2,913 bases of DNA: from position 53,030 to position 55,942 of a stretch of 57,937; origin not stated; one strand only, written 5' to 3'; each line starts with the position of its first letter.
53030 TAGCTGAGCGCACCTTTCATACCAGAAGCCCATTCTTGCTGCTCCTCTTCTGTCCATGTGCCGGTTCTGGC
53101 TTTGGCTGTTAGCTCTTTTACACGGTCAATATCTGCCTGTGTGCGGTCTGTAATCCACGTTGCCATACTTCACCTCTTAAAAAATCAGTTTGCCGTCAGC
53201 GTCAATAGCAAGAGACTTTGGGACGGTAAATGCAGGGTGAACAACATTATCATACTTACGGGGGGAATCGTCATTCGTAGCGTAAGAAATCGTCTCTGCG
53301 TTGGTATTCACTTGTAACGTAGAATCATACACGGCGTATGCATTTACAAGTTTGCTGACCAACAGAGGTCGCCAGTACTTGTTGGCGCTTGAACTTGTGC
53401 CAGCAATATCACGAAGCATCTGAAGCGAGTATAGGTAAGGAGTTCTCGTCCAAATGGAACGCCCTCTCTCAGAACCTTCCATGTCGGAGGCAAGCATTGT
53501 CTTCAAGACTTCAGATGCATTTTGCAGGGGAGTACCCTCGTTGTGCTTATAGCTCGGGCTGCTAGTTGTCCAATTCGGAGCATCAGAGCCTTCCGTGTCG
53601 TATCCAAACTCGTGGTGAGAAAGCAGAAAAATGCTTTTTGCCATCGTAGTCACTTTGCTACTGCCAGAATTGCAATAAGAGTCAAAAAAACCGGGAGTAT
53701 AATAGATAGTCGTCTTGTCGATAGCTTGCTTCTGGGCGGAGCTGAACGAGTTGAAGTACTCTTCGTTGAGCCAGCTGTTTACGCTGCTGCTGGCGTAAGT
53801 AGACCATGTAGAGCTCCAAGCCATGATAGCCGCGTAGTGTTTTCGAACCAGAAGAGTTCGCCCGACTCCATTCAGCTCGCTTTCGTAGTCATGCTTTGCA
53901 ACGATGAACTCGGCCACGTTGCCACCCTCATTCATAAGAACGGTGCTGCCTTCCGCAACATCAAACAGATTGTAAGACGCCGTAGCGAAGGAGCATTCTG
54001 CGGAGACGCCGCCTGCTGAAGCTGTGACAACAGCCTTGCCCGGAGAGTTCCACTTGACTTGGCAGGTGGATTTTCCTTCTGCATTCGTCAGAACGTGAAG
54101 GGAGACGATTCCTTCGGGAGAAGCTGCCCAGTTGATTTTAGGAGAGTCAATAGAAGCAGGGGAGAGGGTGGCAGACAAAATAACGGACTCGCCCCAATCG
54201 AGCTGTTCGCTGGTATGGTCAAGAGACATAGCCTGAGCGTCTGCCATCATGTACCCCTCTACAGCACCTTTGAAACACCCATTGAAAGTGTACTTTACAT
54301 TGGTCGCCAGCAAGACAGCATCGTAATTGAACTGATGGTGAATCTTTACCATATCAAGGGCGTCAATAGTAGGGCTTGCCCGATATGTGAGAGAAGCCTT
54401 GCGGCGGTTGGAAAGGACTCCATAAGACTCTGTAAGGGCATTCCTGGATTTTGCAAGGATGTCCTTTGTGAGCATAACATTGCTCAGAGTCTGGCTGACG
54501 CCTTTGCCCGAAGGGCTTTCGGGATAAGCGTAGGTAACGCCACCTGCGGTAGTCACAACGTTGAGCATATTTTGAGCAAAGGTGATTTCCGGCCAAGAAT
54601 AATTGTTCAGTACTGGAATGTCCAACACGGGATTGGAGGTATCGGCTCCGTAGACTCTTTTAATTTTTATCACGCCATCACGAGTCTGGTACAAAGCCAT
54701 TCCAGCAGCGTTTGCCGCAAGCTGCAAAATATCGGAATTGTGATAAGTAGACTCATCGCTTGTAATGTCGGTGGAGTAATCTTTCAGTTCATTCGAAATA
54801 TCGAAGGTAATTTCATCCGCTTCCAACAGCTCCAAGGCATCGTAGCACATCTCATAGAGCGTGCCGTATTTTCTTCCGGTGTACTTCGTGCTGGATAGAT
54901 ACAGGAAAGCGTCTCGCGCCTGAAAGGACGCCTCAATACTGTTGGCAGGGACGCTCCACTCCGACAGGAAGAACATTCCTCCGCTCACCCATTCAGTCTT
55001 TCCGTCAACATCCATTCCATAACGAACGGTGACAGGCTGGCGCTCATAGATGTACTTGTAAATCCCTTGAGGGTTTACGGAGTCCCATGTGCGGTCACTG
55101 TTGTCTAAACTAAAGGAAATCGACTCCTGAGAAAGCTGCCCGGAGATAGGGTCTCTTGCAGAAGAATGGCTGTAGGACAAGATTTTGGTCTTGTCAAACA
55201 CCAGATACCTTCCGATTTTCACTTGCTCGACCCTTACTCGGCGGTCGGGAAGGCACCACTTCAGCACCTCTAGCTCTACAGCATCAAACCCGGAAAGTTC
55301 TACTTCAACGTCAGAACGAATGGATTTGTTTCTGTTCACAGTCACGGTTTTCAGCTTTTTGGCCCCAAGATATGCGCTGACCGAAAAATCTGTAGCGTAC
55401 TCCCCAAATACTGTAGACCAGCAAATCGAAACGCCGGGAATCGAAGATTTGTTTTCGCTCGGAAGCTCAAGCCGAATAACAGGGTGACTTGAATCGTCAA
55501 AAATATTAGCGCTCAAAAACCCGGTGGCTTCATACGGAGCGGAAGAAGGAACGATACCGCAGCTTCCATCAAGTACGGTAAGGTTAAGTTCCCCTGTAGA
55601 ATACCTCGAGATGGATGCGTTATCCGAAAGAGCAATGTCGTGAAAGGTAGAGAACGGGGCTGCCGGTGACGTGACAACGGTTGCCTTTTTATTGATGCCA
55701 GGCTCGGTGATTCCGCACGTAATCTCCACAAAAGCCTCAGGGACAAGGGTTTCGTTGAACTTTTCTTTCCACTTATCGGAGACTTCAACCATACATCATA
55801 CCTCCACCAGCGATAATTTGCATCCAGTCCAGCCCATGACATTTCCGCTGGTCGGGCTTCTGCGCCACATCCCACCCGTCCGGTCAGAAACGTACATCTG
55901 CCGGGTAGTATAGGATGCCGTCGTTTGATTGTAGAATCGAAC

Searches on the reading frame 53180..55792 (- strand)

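Call 19: search_protein_families(library=pfam, max_evalue=0.001, proteins=[window:53180-55792:-])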
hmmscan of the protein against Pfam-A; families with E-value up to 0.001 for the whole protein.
seq(871 aa): 1 family
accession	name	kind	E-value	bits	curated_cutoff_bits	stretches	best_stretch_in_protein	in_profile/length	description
PF19789.6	DUF6273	-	1.4e-13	51.5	23.5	1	644-809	2-166/172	Domain of unknown function (DUF6273)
